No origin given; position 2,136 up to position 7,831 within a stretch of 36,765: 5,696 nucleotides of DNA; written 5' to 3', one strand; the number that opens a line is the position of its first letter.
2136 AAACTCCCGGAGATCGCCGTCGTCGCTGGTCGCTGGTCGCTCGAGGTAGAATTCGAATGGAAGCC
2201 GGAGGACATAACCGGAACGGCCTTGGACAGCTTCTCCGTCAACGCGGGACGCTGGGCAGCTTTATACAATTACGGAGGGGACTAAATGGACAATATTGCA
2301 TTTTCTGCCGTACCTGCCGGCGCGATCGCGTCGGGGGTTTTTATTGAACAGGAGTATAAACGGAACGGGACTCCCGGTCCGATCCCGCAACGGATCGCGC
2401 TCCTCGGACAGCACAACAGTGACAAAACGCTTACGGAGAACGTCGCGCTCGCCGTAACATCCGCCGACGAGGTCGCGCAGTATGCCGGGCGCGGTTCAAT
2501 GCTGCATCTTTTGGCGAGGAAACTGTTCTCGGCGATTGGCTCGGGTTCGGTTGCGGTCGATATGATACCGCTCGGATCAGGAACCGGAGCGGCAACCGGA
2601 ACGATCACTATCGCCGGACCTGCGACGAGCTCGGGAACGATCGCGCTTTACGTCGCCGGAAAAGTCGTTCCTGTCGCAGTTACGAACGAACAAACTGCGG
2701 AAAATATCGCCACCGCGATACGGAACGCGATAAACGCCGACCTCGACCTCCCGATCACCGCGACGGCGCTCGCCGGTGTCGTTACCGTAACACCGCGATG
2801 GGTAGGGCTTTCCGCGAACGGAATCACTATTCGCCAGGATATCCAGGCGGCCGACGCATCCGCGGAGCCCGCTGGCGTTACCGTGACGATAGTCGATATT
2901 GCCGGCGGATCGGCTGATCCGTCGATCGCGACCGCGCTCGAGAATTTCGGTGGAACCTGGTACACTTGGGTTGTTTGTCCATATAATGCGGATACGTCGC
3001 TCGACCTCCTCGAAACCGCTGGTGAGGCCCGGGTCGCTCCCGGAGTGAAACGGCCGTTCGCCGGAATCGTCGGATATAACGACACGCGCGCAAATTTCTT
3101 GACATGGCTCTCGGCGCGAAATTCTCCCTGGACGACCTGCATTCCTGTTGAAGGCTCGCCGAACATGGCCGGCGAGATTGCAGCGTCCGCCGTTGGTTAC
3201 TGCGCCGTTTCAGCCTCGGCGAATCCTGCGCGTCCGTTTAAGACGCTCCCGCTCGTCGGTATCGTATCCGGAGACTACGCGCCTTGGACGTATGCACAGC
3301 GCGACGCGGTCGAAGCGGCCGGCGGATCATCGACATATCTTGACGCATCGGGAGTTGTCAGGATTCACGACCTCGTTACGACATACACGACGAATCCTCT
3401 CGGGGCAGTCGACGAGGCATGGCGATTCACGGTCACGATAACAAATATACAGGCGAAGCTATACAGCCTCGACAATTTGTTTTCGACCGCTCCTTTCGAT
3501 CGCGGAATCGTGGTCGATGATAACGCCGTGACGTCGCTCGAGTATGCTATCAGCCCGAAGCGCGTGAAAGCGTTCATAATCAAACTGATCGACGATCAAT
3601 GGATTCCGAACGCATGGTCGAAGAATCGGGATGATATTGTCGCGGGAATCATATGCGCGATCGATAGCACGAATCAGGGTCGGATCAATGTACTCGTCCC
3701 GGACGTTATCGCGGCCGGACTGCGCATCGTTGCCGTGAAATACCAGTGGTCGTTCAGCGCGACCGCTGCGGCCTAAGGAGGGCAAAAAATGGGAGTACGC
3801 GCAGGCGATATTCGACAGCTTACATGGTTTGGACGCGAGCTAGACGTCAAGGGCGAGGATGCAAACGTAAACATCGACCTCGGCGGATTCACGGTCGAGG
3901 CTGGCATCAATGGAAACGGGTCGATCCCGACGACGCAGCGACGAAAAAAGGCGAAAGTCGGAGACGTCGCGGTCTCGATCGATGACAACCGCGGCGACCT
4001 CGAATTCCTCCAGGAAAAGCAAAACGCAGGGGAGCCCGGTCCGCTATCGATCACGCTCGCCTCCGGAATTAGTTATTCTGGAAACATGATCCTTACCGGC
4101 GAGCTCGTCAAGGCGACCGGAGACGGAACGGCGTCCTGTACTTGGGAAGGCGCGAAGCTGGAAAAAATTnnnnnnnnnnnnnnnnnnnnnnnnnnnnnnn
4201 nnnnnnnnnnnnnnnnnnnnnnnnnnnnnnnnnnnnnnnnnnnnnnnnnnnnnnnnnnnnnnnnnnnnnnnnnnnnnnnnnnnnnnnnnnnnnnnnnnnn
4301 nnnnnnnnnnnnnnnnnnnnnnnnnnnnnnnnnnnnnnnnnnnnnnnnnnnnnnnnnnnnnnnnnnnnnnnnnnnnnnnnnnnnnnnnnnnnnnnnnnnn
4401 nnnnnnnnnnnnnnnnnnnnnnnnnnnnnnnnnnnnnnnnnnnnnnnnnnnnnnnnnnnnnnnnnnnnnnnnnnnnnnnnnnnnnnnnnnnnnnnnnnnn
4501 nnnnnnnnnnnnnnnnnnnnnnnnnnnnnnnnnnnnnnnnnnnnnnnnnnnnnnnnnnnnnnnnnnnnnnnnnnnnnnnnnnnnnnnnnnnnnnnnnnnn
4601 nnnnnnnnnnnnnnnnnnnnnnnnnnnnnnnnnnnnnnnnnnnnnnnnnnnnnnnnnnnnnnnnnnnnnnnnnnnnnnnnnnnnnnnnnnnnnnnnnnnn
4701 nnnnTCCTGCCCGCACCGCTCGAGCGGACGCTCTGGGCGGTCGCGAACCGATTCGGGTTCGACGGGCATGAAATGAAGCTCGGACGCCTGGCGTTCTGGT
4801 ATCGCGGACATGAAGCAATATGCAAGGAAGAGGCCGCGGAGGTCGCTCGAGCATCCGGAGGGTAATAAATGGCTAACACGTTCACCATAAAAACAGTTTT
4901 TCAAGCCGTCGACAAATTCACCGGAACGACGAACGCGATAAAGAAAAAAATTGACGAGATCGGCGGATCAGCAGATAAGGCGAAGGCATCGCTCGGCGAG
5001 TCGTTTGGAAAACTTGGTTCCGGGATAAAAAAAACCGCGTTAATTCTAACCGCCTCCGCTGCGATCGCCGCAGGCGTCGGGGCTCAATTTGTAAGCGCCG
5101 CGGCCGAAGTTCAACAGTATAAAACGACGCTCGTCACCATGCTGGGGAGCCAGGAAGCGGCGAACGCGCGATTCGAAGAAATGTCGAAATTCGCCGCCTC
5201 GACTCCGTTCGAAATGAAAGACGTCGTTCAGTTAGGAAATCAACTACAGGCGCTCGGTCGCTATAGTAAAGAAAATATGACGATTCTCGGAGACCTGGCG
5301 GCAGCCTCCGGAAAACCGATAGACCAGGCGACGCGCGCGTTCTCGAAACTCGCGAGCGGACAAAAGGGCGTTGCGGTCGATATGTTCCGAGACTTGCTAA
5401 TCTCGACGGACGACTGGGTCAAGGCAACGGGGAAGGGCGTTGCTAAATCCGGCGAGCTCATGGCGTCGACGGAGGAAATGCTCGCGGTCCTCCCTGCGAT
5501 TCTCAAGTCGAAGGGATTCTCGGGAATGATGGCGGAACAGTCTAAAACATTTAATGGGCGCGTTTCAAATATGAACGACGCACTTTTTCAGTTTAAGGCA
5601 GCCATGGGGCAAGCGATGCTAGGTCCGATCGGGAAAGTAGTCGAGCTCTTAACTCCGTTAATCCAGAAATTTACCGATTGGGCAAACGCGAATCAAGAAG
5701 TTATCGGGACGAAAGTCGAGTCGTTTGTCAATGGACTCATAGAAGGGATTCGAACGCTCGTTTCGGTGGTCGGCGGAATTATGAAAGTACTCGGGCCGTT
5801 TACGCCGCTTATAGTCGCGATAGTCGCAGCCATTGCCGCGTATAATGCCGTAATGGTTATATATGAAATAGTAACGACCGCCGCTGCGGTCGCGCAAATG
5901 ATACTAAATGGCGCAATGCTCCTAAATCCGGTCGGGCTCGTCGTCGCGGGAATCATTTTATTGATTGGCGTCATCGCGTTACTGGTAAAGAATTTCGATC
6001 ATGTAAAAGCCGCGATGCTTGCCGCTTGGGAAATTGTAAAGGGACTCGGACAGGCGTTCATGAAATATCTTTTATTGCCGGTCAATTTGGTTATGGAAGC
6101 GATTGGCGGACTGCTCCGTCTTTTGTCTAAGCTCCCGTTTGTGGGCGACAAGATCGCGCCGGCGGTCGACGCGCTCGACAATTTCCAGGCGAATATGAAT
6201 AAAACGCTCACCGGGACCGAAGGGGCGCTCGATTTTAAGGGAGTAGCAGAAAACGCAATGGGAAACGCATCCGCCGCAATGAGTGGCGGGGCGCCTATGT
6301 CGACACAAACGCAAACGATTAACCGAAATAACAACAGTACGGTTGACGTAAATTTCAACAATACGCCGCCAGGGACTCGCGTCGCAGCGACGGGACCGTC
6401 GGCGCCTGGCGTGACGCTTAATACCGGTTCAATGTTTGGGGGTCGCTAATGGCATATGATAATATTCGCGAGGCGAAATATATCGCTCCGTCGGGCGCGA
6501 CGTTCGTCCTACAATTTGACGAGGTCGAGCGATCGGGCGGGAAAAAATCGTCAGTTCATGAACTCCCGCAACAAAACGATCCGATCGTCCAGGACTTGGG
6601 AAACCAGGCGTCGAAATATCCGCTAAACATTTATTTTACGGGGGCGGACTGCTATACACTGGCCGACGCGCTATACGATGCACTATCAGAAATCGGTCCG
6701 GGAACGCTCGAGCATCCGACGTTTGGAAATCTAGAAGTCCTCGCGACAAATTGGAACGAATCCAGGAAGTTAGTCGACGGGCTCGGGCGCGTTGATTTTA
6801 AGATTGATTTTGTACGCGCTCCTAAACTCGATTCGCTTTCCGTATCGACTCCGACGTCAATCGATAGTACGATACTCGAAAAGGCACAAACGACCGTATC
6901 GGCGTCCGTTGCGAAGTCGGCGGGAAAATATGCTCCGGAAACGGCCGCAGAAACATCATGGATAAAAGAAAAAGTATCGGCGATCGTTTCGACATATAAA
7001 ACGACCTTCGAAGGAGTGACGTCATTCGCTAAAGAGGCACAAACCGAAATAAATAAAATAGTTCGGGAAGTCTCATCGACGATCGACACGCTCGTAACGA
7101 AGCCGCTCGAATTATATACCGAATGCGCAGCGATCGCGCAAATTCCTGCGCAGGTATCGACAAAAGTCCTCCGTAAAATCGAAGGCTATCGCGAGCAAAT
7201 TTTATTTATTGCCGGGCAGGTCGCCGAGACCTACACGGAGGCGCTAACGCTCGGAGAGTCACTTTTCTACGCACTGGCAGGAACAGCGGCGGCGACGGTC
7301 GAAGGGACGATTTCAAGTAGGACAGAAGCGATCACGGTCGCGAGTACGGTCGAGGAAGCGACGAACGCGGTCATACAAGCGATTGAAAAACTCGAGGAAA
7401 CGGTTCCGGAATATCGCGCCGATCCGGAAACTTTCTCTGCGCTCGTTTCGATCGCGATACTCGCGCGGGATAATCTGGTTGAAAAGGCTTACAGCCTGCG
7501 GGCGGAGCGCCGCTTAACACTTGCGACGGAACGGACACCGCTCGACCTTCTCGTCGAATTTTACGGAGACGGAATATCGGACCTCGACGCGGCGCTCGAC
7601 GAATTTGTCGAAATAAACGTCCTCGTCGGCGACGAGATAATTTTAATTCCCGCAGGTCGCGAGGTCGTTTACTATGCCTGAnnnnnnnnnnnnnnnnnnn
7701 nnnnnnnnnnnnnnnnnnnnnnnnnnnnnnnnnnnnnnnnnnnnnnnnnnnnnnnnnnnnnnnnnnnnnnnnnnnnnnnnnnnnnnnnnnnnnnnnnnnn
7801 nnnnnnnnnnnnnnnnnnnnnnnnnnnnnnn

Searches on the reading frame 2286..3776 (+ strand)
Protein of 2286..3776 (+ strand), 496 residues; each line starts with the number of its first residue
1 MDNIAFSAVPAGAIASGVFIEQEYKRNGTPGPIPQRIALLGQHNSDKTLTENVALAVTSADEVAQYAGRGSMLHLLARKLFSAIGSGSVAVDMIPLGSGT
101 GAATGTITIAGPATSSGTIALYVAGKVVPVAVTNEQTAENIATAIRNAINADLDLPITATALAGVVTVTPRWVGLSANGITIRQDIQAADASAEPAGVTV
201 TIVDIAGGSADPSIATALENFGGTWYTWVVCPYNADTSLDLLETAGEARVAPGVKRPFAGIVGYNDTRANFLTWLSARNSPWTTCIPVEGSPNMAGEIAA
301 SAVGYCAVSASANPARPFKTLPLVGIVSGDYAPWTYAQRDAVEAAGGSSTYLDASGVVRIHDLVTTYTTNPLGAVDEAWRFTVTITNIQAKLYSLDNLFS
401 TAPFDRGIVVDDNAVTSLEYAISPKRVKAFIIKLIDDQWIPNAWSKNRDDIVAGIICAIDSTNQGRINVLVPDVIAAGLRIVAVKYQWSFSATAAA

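Call 25: search_protein_families(library=phrogs, proteins=[window:2286-3776:+], max_evalue=0.00001)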
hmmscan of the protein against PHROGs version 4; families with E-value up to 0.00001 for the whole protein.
window:2286-3776:+ (496 aa): 4 families
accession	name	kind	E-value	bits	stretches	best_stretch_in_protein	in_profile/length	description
phrog_165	-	tail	2.8e-110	370.1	1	3-487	2-490/493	tail sheath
phrog_205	-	tail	2e-09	37.8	1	39-347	40-295/455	tail sheath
phrog_11048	-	tail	2.8e-09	37.8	1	346-488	14-155/157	tail sheath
phrog_5292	-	tail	1.3e-06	29.5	1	4-127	2-125/129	tail sheath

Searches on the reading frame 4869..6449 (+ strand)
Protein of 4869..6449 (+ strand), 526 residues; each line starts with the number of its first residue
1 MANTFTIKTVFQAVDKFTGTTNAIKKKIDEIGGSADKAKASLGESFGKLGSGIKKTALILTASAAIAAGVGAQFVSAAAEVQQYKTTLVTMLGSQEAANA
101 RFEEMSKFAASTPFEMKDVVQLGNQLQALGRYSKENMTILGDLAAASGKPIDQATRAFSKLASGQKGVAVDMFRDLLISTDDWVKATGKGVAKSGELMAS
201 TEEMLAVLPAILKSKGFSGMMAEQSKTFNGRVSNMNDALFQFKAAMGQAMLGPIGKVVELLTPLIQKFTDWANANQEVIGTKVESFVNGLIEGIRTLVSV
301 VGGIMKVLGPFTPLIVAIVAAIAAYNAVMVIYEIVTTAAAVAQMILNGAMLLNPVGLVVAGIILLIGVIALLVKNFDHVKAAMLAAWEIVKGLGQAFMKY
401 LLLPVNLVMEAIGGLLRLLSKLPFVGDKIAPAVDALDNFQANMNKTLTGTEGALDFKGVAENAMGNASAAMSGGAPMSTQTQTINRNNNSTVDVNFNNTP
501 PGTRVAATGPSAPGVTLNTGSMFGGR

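Call 25: search_protein_families(library=phrogs, proteins=[window:4869-6449:+], max_evalue=0.00001)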
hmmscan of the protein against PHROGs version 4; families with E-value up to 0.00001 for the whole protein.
window:4869-6449:+ (526 aa): 18 families
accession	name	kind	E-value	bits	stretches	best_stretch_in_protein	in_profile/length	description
phrog_1272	-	tail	2.4e-24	86.2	1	200-473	503-778/1606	tail length tape measure protein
phrog_28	-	tail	9.7e-22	78.4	1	213-486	535-742/1228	tail length tape measure protein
phrog_991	-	tail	1.2e-20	73.8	1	14-472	222-759/1966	tail length tape measure protein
phrog_9959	-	tail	1.7e-15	56.7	1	16-279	18-287/1708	tail length tape measure protein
phrog_1686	-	tail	2.4e-15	56.5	1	12-344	68-412/1224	tail length tape measure protein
phrog_8462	-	tail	1.8e-14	54.4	1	22-481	15-432/672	tail length tape measure protein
phrog_971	-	lysis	2.7e-13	50.5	1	153-399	348-564/1338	endolysin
phrog_58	-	tail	1.3e-12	47.9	1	15-419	274-722/1544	tail length tape measure protein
phrog_5062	-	tail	6.2e-12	46.2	1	25-331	118-412/753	tail length tape measure protein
phrog_12798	-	tail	4.6e-11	42.7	1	19-385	13-379/1031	tail length tape measure protein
phrog_5218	-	unknown function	1.5e-10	40.8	1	151-431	442-666/1599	-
phrog_26804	-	unknown function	3.7e-10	39.2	1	15-343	93-406/1066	-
phrog_1068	-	tail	2.2e-09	37.6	1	4-411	45-455/706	tail length tape measure protein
phrog_1716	-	tail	2.6e-09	37.1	1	52-362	61-364/943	tail length tape measure protein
phrog_4197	-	tail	1.3e-07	30.8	1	244-439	720-922/1783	tail length tape measure protein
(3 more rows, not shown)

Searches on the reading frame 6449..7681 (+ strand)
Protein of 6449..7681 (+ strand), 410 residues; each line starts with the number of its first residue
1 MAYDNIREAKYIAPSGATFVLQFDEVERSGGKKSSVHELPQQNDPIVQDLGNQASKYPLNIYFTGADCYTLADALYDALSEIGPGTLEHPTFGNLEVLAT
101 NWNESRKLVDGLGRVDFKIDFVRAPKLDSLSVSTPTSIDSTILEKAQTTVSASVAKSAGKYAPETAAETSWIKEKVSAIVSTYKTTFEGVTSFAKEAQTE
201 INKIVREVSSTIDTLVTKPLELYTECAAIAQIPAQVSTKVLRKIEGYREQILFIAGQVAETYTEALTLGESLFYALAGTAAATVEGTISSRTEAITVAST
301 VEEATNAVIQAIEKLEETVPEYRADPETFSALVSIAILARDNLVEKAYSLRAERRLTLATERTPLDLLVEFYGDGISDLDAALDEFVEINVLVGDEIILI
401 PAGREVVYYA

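Call 25: search_protein_families(library=phrogs, proteins=[window:6449-7681:+], max_evalue=0.00001)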
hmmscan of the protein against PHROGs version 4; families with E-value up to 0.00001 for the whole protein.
window:6449-7681:+ (410 aa): 3 families
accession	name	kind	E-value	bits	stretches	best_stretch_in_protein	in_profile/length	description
phrog_184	-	tail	2.6e-42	146.5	1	4-410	7-410/411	baseplate hub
phrog_16855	-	tail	1.1e-16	62.1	1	16-126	15-123/158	Gpu-like tail protein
phrog_20901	-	unknown function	6.7e-10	39.7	1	21-156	34-168/259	-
